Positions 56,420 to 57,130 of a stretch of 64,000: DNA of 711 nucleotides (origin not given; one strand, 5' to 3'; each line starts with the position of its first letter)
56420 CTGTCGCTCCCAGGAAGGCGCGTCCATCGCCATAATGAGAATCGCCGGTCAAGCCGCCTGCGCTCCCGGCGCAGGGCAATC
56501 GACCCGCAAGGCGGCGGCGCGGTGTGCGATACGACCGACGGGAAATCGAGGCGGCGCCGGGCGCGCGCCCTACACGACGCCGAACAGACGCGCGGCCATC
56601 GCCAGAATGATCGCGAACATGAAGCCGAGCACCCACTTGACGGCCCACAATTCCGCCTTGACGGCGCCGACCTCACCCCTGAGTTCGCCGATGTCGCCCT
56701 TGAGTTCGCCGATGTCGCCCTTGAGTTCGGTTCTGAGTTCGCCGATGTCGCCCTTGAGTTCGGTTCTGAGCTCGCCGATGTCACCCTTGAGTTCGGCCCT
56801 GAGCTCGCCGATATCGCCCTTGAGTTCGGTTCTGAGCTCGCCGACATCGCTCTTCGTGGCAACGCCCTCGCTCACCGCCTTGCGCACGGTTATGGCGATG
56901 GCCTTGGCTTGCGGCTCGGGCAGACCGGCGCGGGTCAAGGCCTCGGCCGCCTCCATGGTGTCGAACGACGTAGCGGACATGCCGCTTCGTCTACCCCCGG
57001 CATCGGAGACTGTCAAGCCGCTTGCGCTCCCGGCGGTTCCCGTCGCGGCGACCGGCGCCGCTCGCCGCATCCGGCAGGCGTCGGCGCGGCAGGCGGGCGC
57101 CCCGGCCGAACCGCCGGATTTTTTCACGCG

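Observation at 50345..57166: Three DUF1640-like coiled-coil/TM genes, one convergent downstream of each giant gene plus one extra, differing only in the number of 11-residue repeats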

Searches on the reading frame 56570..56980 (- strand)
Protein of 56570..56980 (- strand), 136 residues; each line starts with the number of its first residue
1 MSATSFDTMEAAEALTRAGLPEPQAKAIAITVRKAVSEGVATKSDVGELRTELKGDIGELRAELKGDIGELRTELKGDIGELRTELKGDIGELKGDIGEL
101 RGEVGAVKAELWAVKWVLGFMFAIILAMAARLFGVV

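Call 4: search_protein_families(library=pfam, proteins=[window:56570-56980:-], max_evalue=1)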
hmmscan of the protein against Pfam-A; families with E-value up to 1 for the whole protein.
window:56570-56980:- (136 aa): 9 families
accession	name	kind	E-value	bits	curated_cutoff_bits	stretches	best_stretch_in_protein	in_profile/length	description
PF07798.16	CCDC90-like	-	5.1e-09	36.6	33.5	2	41-128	83-171/175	Coiled-coil domain-containing protein 90-like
PF01442.23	Apolipoprotein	-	5.4e-06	26.7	90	1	45-111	34-104/190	Apolipoprotein A1/A4/E domain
PF08913.16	VBS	-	0.027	15.1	21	1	24-62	12-50/125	Vinculin Binding Site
PF10805.13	DUF2730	-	0.03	14.9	24.9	0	87-115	62-90/102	Protein of unknown function (DUF2730)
PF09177.16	STX6_10_61_N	-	0.049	14.6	29.4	0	76-109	36-69/99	Syntaxin 6/10/61, N-terminal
PF04513.17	Baculo_PEP_C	-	0.054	14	38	1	51-111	48-108/140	Baculovirus polyhedron envelope protein, PEP, C terminus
PF02912.23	Phe_tRNA-synt_N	-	0.13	12.6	22.3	1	43-91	3-50/69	Aminoacyl tRNA synthetase class II, N-terminal domain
PF05791.16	Bacillus_HBL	-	0.29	11.4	29.1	1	41-108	98-164/177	Bacillus haemolytic enterotoxin (HBL)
PF25600.1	TRIM_CC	-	0.36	11.1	30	1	42-100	25-83/142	TRIM protein coiled-coil region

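Call 5: search_protein_families(library=ncbifam, proteins=[window:56570-56980:-], max_evalue=1)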
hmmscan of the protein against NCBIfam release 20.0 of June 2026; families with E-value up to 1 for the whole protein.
window:56570-56980:- (136 aa): 2 families
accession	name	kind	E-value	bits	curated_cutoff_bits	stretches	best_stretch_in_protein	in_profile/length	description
NF047709.1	RiPP_TigB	exception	0.072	13.1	70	1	76-111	21-58/68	methyl-cyclopropylglycine-containing RiPP peptide TigB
NF045487.1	ASRP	equivalog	0.11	11.1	300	1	45-110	380-444/593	archaea-specific SMC-related protein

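Call 10: find_homologous_proteins(query=window:56570-56980:-, max_evalue=0.001)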
Query window:56570-56980:- (136 aa): 1804 proteins with E <= 0.001 among 5854 candidates; the best 120 are listed.
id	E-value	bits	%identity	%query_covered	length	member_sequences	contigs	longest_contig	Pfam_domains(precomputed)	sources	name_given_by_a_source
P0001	1.9e-71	256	96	100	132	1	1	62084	PF07798.17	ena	-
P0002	1.8e-70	253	93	100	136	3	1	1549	PF01442.24,PF07798.17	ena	-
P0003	5.9e-65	235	88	100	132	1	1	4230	PF07798.17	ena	-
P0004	1.4e-63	231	79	100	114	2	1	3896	PF07798.17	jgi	-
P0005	6.4e-59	215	85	100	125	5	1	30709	PF07798.17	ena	-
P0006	5.8e-49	183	76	100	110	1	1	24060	PF07798.17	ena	-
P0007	7.1e-49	183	76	100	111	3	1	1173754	PF07798.17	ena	-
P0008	2.8e-48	181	71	100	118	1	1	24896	PF07798.17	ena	-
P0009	7.5e-44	167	59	100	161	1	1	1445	PF07798.17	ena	-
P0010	2.0e-43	165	68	100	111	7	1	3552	PF07798.17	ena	-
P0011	1.8e-42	162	68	100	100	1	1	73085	PF07798.17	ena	-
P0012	2.6e-42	162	68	100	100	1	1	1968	PF07798.17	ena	-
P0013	7.7e-42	160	67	100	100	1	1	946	PF07798.17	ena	-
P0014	1.7e-41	159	66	100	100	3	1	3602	PF07798.17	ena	-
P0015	7.5e-41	157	58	79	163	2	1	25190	PF27276.1,PF01442.24,PF07798.17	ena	-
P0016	5.0e-40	154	67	100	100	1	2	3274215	PF07798.17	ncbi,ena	-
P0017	7.6e-40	154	55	82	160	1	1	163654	PF27276.1,PF01442.24,PF07798.17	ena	-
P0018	2.6e-39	152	51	98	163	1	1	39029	PF04513.18,PF01442.24,PF07798.17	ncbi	-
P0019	3.4e-39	152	58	82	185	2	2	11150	PF04513.18,PF01442.24,PF07798.17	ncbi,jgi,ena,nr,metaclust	ncbi:MAG: DUF1640 domain-containing protein [Gammaproteobacteria bacterium]|nr:DUF1640 domain-contai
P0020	4.9e-39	151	45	94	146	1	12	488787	PF27276.1,PF01442.24,PF07798.17,PF05465.19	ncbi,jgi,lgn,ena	-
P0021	8.4e-39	150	54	83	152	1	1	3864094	PF01442.24,PF06810.18,PF07798.17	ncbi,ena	-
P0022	7.6e-38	147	45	80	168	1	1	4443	PF04513.18,PF07798.17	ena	-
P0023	1.0e-37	147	51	87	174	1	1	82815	PF04513.18,PF01442.24,PF07798.17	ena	-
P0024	1.0e-37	147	58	68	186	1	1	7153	PF04513.18,PF27276.1,PF01442.24,PF06810.18,PF07798.17,PF06705.16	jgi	-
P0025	1.6e-37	146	64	100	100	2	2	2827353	PF07798.17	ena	-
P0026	1.9e-37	146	60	100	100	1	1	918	PF07798.17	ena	-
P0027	2.1e-37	146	48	87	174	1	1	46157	PF04513.18,PF01442.24,PF06810.18,PF07798.17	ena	-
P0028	3.4e-37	145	60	100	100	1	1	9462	PF07798.17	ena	-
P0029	1.6e-36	143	53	82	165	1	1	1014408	PF27276.1,PF01442.24,PF07798.17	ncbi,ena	-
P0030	1.9e-36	143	46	83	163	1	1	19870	PF04513.18,PF01442.24,PF07798.17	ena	-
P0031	2.4e-36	143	49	87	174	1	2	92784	PF04513.18,PF01442.24,PF07798.17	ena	-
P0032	4.1e-36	142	47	87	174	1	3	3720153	PF04513.18,PF01442.24,PF07798.17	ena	-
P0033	1.5e-35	140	72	47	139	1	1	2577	PF27276.1,PF01442.24,PF07798.17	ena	-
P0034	1.7e-35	140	52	87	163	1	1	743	PF04513.18,PF01442.24,PF07798.17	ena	-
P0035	2.3e-35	139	45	94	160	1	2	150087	PF04513.18,PF01442.24,PF07798.17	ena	-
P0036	3.0e-35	139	45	83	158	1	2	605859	PF04513.18,PF01442.24,PF07798.17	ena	-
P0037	3.7e-35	139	45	83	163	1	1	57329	PF04513.18,PF01442.24,PF07798.17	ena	-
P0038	3.9e-35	139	46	100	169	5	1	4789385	PF04513.18,PF28417.1,PF01442.24,PF06810.18,PF07798.17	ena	-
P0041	7.0e-35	138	58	100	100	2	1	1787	PF07798.17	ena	-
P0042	7.3e-35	138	60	100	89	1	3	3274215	-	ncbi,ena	-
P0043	7.8e-35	138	46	88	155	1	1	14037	PF27276.1,PF01442.24,PF07798.17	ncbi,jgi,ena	jgi:hypothetical protein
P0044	1.5e-34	137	49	78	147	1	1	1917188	PF01442.24,PF06810.18,PF07798.17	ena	-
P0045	3.1e-34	136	61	100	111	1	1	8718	PF07798.17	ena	-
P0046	4.1e-34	135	43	76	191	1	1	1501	PF25994.1,PF04513.18,PF27276.1,PF01442.24,PF07798.17,PF06705.16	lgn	-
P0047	7.4e-34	134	48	68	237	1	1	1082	PF25994.1,PF04513.18,PF28417.1,PF27276.1,PF01442.24,PF07798.17,PF06705.16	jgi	jgi:predicted nucleic acid-binding Zn-ribbon protein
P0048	3.3e-33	132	45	76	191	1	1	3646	PF04513.18,PF27276.1,PF01442.24,PF07798.17,PF06705.16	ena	-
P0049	4.1e-33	132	49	67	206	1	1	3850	PF25994.1,PF04513.18,PF27276.1,PF01442.24,PF07798.17,PF06705.16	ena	-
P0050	6.7e-33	131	55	53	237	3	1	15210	PF25994.1,PF04513.18,PF11598.14,PF27276.1,PF01442.24,PF06810.18,PF07798.17,PF06705.16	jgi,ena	jgi:predicted nucleic acid-binding Zn-ribbon protein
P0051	1.1e-32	131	44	97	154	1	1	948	PF01442.24,PF07798.17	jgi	jgi:predicted amino acid-binding ACT domain protein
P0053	1.6e-32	130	60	100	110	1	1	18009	PF25994.1,PF07798.17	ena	-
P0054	2.6e-32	130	45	84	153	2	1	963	PF07798.17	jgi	jgi:hypothetical protein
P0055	5.5e-32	128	45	93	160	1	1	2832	PF27276.1,PF01442.24,PF07798.17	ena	-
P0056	8.0e-32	128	53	89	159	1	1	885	PF04513.18,PF27276.1,PF01442.24,PF07798.17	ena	-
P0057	1.8e-31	127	44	68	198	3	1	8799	PF04513.18,PF11598.14,PF27276.1,PF01442.24,PF15035.12,PF07798.17,PF06705.16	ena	-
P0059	8.0e-31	125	42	88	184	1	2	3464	PF04513.18,PF27276.1,PF01442.24,PF07798.17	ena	-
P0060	2.6e-30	123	54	100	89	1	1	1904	PF07798.17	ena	-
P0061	6.1e-30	122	50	82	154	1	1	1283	PF27276.1,PF01442.24,PF07798.17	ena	-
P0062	7.0e-30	122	48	68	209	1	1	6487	PF25994.1,PF04513.18,PF11598.14,PF27276.1,PF01442.24,PF06810.18,PF07798.17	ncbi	-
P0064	1.4e-29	121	42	88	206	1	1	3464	PF04513.18,PF27276.1,PF01442.24,PF07798.17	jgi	jgi:hypothetical protein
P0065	1.6e-29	120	51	59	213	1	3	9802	PF25994.1,PF04513.18,PF27276.1,PF01442.24,PF07798.17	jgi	jgi:predicted nucleic acid-binding Zn-ribbon protein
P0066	1.6e-29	120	51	59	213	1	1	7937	PF25994.1,PF04513.18,PF27276.1,PF01442.24,PF07798.17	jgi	jgi:predicted nucleic acid-binding Zn-ribbon protein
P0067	2.7e-29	120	50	100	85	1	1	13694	PF07798.17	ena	-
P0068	2.8e-29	120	51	100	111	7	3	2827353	PF07798.17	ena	-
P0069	4.1e-29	119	58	80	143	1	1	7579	PF01442.24,PF07798.17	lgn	-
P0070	5.0e-29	119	49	61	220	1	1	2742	PF25994.1,PF27051.1,PF04513.18,PF28417.1,PF27276.1,PF01442.24,PF07798.17,PF06705.16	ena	-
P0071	1.0e-28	118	54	100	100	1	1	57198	PF07798.17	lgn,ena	-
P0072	1.3e-28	118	50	100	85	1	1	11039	PF07798.17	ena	-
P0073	1.4e-28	117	48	55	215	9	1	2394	PF04513.18,PF11598.14,PF27276.1,PF01442.24,PF07798.17,PF06705.16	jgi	jgi:phage host-nuclease inhibitor protein Gam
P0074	3.4e-28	116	49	61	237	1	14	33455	PF25994.1,PF27051.1,PF04513.18,PF28417.1,PF27276.1,PF01442.24,PF07798.17,PF06705.16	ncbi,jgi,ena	jgi:hypothetical protein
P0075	4.8e-28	116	60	77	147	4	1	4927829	PF27276.1,PF01442.24,PF07798.17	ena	-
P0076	8.0e-28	115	40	100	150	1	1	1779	PF04513.18,PF27276.1,PF01442.24,PF07798.17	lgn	-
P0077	1.1e-27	115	51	100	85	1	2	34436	PF07798.17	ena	-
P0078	2.0e-27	114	56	52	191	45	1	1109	PF25994.1,PF04513.18,PF27276.1,PF01442.24,PF07798.17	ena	-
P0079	3.5e-27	113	38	100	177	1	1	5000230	PF01442.24,PF07798.17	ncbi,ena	-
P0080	3.6e-27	113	50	94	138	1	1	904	PF07798.17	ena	-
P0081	4.6e-27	113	35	100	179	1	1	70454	PF27276.1,PF01442.24,PF07902.17,PF07798.17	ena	-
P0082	4.9e-27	112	44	69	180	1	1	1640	PF27276.1,PF01442.24,PF07798.17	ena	-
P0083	5.7e-27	112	50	59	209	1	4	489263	PF25994.1,PF04513.18,PF11598.14,PF27276.1,PF01442.24,PF07798.17,PF06705.16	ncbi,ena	-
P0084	6.4e-27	112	43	93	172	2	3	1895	PF27276.1,PF01442.24,PF07798.17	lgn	-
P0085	9.8e-27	111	53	68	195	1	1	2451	PF25994.1,PF27276.1,PF01442.24,PF07798.17,PF28341.1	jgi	jgi:predicted nucleic acid-binding Zn-ribbon protein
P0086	1.0e-26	111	51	91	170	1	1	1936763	PF27276.1,PF01442.24,PF07798.17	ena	-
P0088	1.2e-26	111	46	68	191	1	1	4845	PF04513.18,PF07989.17,PF11598.14,PF27276.1,PF01442.24,PF07798.17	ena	-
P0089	1.3e-26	111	42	76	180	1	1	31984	PF27276.1,PF01442.24,PF07798.17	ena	-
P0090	1.8e-26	111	59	77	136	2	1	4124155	PF27695.1,PF01442.24,PF07798.17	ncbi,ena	-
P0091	2.2e-26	110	45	69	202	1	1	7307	PF27276.1,PF01442.24,PF07798.17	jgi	jgi:ribosomal protein L29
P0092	3.6e-26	110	56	79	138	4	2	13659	PF27276.1,PF01442.24,PF07798.17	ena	-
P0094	7.0e-26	109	50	59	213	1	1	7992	PF25994.1,PF04513.18,PF27276.1,PF01442.24,PF07798.17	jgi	jgi:predicted nucleic acid-binding Zn-ribbon protein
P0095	7.6e-26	109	57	77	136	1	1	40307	PF27276.1,PF01442.24,PF07798.17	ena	-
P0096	8.0e-26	109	57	77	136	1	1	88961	PF27276.1,PF01442.24,PF07798.17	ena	-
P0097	9.5e-26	108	48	67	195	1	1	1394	PF25994.1,PF04513.18,PF27276.1,PF01442.24,PF07798.17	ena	-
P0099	1.5e-25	108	44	76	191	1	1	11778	PF25994.1,PF04513.18,PF27276.1,PF01442.24,PF07798.17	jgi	jgi:uncharacterized protein YPO0396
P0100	1.6e-25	108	57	77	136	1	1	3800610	PF27276.1,PF01442.24,PF07798.17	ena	-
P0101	1.7e-25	107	38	89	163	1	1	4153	PF01442.24,PF07798.17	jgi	jgi:uncharacterized protein YdhG (YjbR/CyaY superfamily)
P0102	1.8e-25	107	46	68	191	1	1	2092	PF04513.18,PF27276.1,PF01442.24,PF07798.17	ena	-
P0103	2.2e-25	107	49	68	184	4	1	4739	PF25994.1,PF27276.1,PF01442.24,PF07798.17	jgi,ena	jgi:ribosomal protein L29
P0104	2.7e-25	107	46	68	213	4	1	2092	PF04513.18,PF27276.1,PF01442.24,PF07798.17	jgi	jgi:predicted nucleic acid-binding Zn-ribbon protein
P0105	3.2e-25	107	49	68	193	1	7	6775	PF25994.1,PF27276.1,PF01442.24,PF07798.17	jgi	jgi:hypothetical protein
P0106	3.4e-25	107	35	91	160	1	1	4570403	PF06810.18,PF07798.17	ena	-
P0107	3.5e-25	106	56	52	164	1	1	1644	PF04513.18,PF28417.1,PF27276.1,PF01442.24,PF07798.17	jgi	jgi:Skp family chaperone for outer membrane proteins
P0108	3.7e-25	106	39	78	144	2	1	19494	PF04513.18,PF01442.24,PF07889.18,PF07798.17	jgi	jgi:hypothetical protein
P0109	4.1e-25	106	46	76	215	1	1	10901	PF04513.18,PF27276.1,PF01442.24,PF07798.17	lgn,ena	-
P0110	4.5e-25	106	47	68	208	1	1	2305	PF25994.1,PF04513.18,PF27276.1,PF01442.24,PF07798.17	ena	-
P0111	4.9e-25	106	49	100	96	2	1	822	PF07798.17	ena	-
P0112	5.2e-25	106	46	68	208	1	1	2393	PF25994.1,PF04513.18,PF27276.1,PF01442.24,PF07798.17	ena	-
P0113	5.3e-25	106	50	70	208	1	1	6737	PF04513.18,PF28417.1,PF27276.1,PF01442.24,PF07798.17,PF06705.16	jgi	jgi:gas vesicle protein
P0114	5.7e-25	106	50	87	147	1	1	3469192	PF01442.24,PF07798.17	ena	-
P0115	6.4e-25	106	50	87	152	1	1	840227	PF01442.24,PF07798.17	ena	-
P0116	6.5e-25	106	48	92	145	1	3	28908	PF01442.24,PF07798.17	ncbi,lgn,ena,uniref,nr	ncbi:coiled-coil domain-containing protein [uncultured Rhodoblastus sp.]|uniref:coiled-coil domain-c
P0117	6.6e-25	106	50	100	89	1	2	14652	PF07798.17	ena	-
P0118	6.6e-25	106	49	100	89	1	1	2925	PF07798.17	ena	-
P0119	7.8e-25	105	56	77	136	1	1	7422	PF27276.1,PF01442.24,PF07798.17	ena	-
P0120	7.8e-25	105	49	68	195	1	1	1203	PF25994.1,PF04513.18,PF27276.1,PF01442.24,PF07798.17,PF06705.16,PF28341.1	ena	-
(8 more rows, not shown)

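Call 15: find_encoding_contigs(protein=window:56570-56980:-, flank=10000, max_places=6)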
Protein window:56570-56980:- (136 aa): 1 contig read that carries it; 1 place shown.
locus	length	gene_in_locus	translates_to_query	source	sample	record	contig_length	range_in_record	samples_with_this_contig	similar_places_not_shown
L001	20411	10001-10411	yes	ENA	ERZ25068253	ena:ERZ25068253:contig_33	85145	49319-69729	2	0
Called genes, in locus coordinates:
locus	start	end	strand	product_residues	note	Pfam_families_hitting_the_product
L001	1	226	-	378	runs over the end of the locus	PF00768:Peptidase_S11, PF13354:Beta-lactamase2, PF07943:PBP5_C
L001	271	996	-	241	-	PF03330:DPBB_1, PF05036:SPOR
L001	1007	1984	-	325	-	PF13406:SLT_2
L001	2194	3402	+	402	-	PF02746:MR_MLE_N, PF13378:MR_MLE_C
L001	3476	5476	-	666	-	PF16177:ACAS_N, PF00501:AMP-binding, PF13193:AMP-binding_C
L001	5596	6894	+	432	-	PF00860:Xan_ur_permease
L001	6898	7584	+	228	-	-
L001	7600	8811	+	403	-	PF00817:IMS, PF11798:IMS_HHH (weak), PF11799:IMS_C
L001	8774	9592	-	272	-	PF08904:EipB_like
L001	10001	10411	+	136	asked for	PF07798:CCDC90-like (faint), PF01442:Apolipoprotein (weak)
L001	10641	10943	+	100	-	PF07798:CCDC90-like (faint)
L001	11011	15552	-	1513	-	PF03160:Calx-beta (faint), PF20579:LapA (faint)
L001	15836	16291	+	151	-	-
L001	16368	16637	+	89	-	-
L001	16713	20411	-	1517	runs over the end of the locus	PF16656:Pur_ac_phosph_N (faint), PF21466:GH101_dom-5 (faint), PF21605:CRLF2-like_D2 (faint), PF00041:fn3 (weak), PF09294:Interfer-bind (faint), PF17425:Arylsulfotran_N (faint), PF23376:Fn3_VIN3 (faint), PF00041:fn3, +1 more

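Call 17: find_encoding_contigs(protein=P0016, flank=10000, max_places=6)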
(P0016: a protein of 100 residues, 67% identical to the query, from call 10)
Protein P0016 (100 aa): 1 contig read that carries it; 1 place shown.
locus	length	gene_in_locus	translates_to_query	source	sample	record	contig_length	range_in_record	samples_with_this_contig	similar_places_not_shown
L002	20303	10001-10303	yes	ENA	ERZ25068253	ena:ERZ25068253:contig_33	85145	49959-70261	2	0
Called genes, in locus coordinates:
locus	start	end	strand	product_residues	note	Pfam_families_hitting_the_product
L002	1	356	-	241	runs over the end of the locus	PF03330:DPBB_1, PF05036:SPOR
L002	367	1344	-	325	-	PF13406:SLT_2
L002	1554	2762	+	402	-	PF02746:MR_MLE_N, PF13378:MR_MLE_C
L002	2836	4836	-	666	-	PF16177:ACAS_N, PF00501:AMP-binding, PF13193:AMP-binding_C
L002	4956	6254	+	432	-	PF00860:Xan_ur_permease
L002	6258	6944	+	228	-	-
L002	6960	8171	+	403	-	PF00817:IMS, PF11798:IMS_HHH (weak), PF11799:IMS_C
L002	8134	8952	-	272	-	PF08904:EipB_like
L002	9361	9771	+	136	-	PF07798:CCDC90-like (faint), PF01442:Apolipoprotein (weak)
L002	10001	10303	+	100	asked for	PF07798:CCDC90-like (faint)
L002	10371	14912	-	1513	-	PF03160:Calx-beta (faint), PF20579:LapA (faint)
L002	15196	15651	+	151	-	-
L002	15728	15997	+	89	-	-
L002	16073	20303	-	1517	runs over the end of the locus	PF16656:Pur_ac_phosph_N (faint), PF21466:GH101_dom-5 (faint), PF21605:CRLF2-like_D2 (faint), PF00041:fn3 (weak), PF09294:Interfer-bind (faint), PF17425:Arylsulfotran_N (faint), PF23376:Fn3_VIN3 (faint), PF00041:fn3, +1 more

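Call 18: find_encoding_contigs(protein=P0007, flank=10000, max_places=6)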
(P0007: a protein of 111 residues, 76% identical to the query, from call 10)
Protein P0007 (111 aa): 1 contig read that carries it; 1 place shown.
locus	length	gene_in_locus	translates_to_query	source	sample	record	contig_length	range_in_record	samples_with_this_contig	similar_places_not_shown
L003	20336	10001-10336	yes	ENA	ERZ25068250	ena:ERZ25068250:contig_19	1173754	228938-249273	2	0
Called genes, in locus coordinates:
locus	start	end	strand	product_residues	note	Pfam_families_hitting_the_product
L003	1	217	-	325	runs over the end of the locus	PF13406:SLT_2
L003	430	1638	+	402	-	PF02746:MR_MLE_N, PF13378:MR_MLE_C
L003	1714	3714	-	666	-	PF16177:ACAS_N, PF00501:AMP-binding, PF13193:AMP-binding_C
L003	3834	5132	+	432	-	PF00860:Xan_ur_permease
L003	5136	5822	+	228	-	-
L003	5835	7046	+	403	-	PF00817:IMS, PF11798:IMS_HHH, PF11799:IMS_C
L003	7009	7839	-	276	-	PF08904:EipB_like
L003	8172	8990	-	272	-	PF08904:EipB_like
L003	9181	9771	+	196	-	PF07798:CCDC90-like (faint)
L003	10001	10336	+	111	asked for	PF07798:CCDC90-like (faint)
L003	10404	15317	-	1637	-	PF03160:Calx-beta (faint), PF20579:LapA (faint), PF00041:fn3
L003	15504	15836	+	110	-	-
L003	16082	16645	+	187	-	PF14588:YjgF_endoribonc, PF01042:Ribonuc_L-PSP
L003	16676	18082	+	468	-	PF00202:Aminotran_3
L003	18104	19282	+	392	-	PF04339:FemAB_like, PF13480:Acetyltransf_6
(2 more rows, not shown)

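Call 23: find_encoding_contigs(protein=P0025, flank=10000, max_places=4)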
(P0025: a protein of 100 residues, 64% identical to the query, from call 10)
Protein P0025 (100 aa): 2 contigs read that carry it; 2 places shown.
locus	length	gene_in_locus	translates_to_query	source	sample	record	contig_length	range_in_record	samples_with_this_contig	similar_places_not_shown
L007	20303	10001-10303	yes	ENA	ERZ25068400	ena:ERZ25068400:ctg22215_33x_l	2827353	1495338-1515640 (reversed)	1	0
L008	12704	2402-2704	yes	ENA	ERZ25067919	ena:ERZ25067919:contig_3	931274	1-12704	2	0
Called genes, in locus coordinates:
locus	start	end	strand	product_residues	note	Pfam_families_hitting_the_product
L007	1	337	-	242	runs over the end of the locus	PF03330:DPBB_1, PF05036:SPOR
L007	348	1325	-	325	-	PF13406:SLT_2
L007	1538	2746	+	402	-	PF02746:MR_MLE_N, PF13378:MR_MLE_C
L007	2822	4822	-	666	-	PF16177:ACAS_N, PF00501:AMP-binding, PF13193:AMP-binding_C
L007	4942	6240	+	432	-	PF00860:Xan_ur_permease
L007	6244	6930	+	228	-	-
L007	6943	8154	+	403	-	PF00817:IMS, PF11798:IMS_HHH, PF11799:IMS_C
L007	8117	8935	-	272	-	PF08904:EipB_like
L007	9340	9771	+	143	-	-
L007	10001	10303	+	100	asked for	PF07798:CCDC90-like (faint)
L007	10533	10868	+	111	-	PF07798:CCDC90-like (faint)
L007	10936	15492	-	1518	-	PF03160:Calx-beta (faint), PF20579:LapA (faint)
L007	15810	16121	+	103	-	-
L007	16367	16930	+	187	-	PF14588:YjgF_endoribonc, PF01042:Ribonuc_L-PSP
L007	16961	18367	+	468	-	PF00202:Aminotran_3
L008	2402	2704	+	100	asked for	PF07798:CCDC90-like (faint)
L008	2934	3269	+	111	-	PF07798:CCDC90-like (faint)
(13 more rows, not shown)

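Call 24: find_encoding_contigs(protein=P0021, flank=10000, max_places=4)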
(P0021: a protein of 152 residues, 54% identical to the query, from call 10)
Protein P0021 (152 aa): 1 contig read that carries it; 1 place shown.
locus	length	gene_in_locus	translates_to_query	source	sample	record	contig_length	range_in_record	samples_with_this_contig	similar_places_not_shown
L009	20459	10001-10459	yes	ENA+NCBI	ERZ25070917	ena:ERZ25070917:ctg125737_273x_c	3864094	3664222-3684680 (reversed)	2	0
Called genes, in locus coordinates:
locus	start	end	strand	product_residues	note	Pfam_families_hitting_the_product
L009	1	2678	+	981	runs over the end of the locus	PF07715:Plug, PF00593:TonB_dep_Rec_b-barrel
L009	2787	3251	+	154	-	PF13577:SnoaL_4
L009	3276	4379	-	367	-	PF00756:Esterase (faint), PF00326:Peptidase_S9 (weak)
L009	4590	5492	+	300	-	PF00296:Bac_luciferase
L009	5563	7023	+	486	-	PF24575:TPR_Slam (faint), PF09976:TPR_21 (faint), PF17874:TPR_MalT (weak), PF13432:TPR_16 (weak), PF13414:TPR_11 (weak), PF00515:TPR_1 (weak), PF13371:TPR_9 (weak), PF13432:TPR_16, +18 more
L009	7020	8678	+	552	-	PF01839:FG-GAP (faint), PF13517:FG-GAP_3, PF07593:UnbV_ASPIC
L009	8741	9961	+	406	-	PF13424:TPR_12 (weak), PF03544:TonB_C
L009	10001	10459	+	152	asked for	PF06810:Phage_scaffold (weak), PF07798:CCDC90-like, PF01442:Apolipoprotein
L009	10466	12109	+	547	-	PF13600:DUF4140, PF13598:DUF4139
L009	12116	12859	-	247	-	PF13669:Glyoxalase_4 (faint)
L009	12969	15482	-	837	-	PF07715:Plug, PF00593:TonB_dep_Rec_b-barrel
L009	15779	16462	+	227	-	PF02463:SMC_N (faint), PF00005:ABC_tran, PF13304:AAA_21 (faint)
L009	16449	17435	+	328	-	-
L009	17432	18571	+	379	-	PF25990:Beta-barrel_YknX (faint)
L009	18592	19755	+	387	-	PF25989:YknX_C (weak), PF25975:CzcB_C (weak)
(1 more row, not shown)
